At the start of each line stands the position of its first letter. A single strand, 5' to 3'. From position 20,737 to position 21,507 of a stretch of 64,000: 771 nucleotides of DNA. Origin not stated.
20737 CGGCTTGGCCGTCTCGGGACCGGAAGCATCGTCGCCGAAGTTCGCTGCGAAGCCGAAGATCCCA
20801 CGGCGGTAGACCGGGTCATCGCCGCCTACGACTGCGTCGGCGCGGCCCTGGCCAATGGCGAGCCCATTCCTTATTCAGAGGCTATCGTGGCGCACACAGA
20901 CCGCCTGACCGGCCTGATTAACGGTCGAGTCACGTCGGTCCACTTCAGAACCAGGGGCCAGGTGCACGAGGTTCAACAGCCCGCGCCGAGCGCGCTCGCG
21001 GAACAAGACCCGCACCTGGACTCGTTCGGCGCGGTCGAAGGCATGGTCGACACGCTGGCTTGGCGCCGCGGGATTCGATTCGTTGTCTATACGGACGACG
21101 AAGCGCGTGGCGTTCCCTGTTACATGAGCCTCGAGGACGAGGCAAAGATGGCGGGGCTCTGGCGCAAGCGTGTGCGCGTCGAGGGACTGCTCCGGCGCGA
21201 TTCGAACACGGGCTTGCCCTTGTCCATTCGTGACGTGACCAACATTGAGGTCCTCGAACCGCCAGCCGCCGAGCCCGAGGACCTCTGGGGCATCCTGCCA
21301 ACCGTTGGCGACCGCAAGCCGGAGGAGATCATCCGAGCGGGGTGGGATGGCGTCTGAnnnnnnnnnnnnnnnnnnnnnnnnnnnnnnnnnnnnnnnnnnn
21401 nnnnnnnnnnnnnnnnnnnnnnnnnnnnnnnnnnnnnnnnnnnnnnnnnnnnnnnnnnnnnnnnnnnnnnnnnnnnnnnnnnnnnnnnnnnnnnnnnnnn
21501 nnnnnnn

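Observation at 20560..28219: Duplicated partner-plus-PIN modules bracket a 6-kb defence island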

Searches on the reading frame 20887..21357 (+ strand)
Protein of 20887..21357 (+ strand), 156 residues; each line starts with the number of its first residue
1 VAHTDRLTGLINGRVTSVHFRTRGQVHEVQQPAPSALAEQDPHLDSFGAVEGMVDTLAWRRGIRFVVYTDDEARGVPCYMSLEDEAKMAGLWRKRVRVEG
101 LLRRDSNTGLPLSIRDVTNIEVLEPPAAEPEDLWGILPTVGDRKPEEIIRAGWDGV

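Call 4: search_protein_families(library=pfam, proteins=[window:20887-21357:+], max_evalue=0.01)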
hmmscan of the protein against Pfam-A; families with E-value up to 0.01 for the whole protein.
window:20887-21357:+ (156 aa): 0 families

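Call 16: find_homologous_proteins(query=window:20887-21357:+)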
Query window:20887-21357:+ (156 aa): 96 proteins with E <= 0.001 among 174 candidates.
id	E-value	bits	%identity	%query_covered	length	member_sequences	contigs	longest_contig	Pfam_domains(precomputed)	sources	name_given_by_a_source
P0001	1.3e-93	329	96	99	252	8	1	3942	-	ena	-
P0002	1.7e-81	290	84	99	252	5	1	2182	-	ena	-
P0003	5.3e-64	233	68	99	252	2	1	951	-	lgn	-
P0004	6.4e-60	220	86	74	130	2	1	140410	-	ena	-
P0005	1.3e-59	219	65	100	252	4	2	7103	-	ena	-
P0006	7.4e-56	206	64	99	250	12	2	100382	-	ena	-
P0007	2.7e-55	205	69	89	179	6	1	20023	-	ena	-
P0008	3.2e-55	204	65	98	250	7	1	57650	-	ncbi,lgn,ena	-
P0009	8.2e-54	200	63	100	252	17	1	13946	-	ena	-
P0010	2.0e-53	199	62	99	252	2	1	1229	-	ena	-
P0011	2.6e-53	198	62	98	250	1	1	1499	-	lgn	-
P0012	6.1e-53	197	62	99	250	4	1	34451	-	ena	-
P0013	4.6e-51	191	61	98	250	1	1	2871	-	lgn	-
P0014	5.2e-51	191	60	99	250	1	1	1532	-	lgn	-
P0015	6.7e-50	187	79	67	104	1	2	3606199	-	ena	-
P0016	1.6e-49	186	73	72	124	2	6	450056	-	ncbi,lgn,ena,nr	ncbi:MAG: hypothetical protein OXG64_04550 [Chloroflexi bacterium]|nr:hypothetical protein [Chlorofl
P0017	7.7e-49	184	58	99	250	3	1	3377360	-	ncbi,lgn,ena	-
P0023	2.7e-46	175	66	79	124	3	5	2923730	-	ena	-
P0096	1.2e-11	63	34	99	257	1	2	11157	-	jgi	-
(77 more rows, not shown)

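Call 28: search_protein_families(library=ncbifam, proteins=[window:20887-21357:+], max_evalue=0.01)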
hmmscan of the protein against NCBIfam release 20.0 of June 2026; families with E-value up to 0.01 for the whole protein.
window:20887-21357:+ (156 aa): 0 families

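Call 29: find_encoding_contigs(protein=P0001, flank=10000, max_places=6)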
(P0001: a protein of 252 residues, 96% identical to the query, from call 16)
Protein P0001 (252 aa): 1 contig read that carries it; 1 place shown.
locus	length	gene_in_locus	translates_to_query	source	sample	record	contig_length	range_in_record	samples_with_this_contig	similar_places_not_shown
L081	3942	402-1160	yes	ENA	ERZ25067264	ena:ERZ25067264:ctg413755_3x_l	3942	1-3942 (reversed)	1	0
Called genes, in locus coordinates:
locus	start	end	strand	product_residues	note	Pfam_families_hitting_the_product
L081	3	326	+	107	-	?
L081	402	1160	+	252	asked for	-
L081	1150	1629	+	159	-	PF01850:PIN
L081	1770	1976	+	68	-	-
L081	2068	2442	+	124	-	-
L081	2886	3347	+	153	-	-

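Call 30: find_encoding_contigs(protein=P0002, flank=10000, max_places=6)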
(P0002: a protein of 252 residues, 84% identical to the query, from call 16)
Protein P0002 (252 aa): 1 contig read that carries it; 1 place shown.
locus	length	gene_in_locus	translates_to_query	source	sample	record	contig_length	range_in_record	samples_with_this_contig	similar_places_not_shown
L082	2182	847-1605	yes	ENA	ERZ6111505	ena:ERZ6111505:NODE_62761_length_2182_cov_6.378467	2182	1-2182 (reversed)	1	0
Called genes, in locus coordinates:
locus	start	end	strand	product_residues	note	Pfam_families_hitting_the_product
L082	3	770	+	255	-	?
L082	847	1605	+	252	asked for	-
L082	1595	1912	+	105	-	PF01850:PIN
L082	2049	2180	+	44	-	?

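Call 33: find_encoding_contigs(protein=P0016, flank=4000, max_places=4)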
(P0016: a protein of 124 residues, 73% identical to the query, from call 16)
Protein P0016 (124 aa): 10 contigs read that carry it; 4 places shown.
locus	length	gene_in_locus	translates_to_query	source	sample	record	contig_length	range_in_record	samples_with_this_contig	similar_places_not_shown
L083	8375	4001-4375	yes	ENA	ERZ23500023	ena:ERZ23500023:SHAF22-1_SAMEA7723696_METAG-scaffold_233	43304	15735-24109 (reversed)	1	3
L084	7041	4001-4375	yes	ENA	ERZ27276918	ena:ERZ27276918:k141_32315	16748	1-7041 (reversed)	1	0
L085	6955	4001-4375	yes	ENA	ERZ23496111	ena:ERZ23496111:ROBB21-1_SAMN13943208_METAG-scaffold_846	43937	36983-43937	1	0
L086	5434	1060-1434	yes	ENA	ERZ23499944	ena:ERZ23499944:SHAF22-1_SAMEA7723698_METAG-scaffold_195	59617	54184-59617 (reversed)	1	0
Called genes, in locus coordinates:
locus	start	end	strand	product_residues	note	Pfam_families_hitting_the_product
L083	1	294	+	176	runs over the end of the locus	-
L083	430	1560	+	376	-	-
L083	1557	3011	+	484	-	-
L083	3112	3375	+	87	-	-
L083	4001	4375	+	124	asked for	-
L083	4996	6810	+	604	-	PF08439:Peptidase_M3_N, PF01432:Peptidase_M3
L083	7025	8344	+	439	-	PF09861:Lar_N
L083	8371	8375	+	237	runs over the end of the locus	PF00702:Hydrolase, PF13419:HAD_2, PF13242:Hydrolase_like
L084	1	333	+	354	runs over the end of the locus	-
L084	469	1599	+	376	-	-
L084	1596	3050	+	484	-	-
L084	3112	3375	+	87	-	-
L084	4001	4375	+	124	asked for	-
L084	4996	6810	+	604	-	PF08439:Peptidase_M3_N, PF01432:Peptidase_M3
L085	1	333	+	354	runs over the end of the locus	-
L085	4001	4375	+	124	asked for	-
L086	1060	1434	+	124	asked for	-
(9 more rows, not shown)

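Call 34: find_encoding_contigs(protein=P0023, flank=4000, max_places=4)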
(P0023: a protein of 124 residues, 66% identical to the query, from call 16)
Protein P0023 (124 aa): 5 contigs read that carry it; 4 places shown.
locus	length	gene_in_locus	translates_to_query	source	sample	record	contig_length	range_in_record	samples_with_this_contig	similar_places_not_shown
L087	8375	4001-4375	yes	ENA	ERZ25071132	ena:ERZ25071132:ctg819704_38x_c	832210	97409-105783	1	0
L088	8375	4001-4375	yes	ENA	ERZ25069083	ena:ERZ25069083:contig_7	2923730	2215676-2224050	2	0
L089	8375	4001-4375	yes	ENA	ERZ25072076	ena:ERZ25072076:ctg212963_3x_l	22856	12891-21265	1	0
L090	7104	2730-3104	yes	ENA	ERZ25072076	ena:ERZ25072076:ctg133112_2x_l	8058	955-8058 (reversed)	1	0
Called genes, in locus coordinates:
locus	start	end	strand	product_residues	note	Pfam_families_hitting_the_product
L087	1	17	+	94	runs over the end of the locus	-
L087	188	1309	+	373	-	-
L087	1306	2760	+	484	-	-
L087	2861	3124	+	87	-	-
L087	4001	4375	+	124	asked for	-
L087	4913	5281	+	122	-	-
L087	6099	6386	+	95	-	-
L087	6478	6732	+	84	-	-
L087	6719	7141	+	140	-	PF13650:Asp_protease_2 (faint)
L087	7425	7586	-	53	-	-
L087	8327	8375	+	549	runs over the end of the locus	PF08439:Peptidase_M3_N, PF01432:Peptidase_M3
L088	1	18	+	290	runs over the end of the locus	-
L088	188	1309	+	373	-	-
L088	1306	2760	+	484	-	-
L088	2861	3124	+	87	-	-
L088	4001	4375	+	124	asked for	-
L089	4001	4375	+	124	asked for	-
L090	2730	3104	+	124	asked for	-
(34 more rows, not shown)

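Call 40: search_protein_families(library=padloc, proteins=[P0001], max_evalue=0.01)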
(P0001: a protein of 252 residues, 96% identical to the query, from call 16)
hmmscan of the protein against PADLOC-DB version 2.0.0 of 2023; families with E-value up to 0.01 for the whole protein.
P0001 (252 aa): 0 families
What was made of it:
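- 20599..21357 (+): Partner A: long-form (252-aa type) putative antitoxin, interrupted by an in-frame TGA at 20734-20736. A GTG at 20887 could restart a 156-aa product that contains the whole OB domain. It has no Pfam, NCBIfam or PADLOC hit (calls 4, 28, 40).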

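Call 42: search_solved_structures(query=A3, max_evalue=1)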
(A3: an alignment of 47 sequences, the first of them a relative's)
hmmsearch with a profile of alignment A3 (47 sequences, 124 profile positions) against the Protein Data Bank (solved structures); distinct sequences matched with E-value up to 1: 1.
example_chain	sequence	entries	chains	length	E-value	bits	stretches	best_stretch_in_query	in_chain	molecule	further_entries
9wxb_G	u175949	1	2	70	0.096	15.9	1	24-61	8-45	Formate dehydrogenase delta subunit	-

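Call 46: search_protein_families(library=pfam, proteins=[P0001], max_evalue=1)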
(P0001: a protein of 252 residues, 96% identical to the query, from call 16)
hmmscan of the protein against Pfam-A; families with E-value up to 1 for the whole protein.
P0001 (252 aa): 0 families

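Call 49: predict_structure(alignment_id=A3)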
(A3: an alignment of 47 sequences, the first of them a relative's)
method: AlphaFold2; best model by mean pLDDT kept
length: 252 residues; sequences in the alignment: 47
mean_pLDDT: 77.7   pTM: 0.54
mean pLDDT of the five models: 77.7, 76.7, 75.9, 75.6, 75.6
residues with pLDDT >= 90: 70; 70-90: 111; 50-70: 42; < 50: 29
segments of 3 or more residues with pLDDT < 50: 128-138, 223-237
pLDDT, mean of each block of 10 residues (from residue 1): 89 75 91 95 89 71 94 97 88 91 78 89 74 41 85 60 75 77 78 87 79 85 46 47 65 46
secondary structure, 60 per line:
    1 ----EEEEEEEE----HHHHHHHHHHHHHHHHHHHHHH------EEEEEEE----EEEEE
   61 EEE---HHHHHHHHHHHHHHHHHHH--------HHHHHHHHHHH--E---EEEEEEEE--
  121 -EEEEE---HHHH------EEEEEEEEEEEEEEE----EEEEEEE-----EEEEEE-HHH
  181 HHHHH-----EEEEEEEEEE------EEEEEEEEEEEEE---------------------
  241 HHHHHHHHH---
elements in order: E5-12 H17-38 E45-51 E56-63 H67-85 H94-104 E111-118 E122-126 H130-133 E140-154 E159-165 E171-176 H178-185 E191-200 E207-219 H241-249
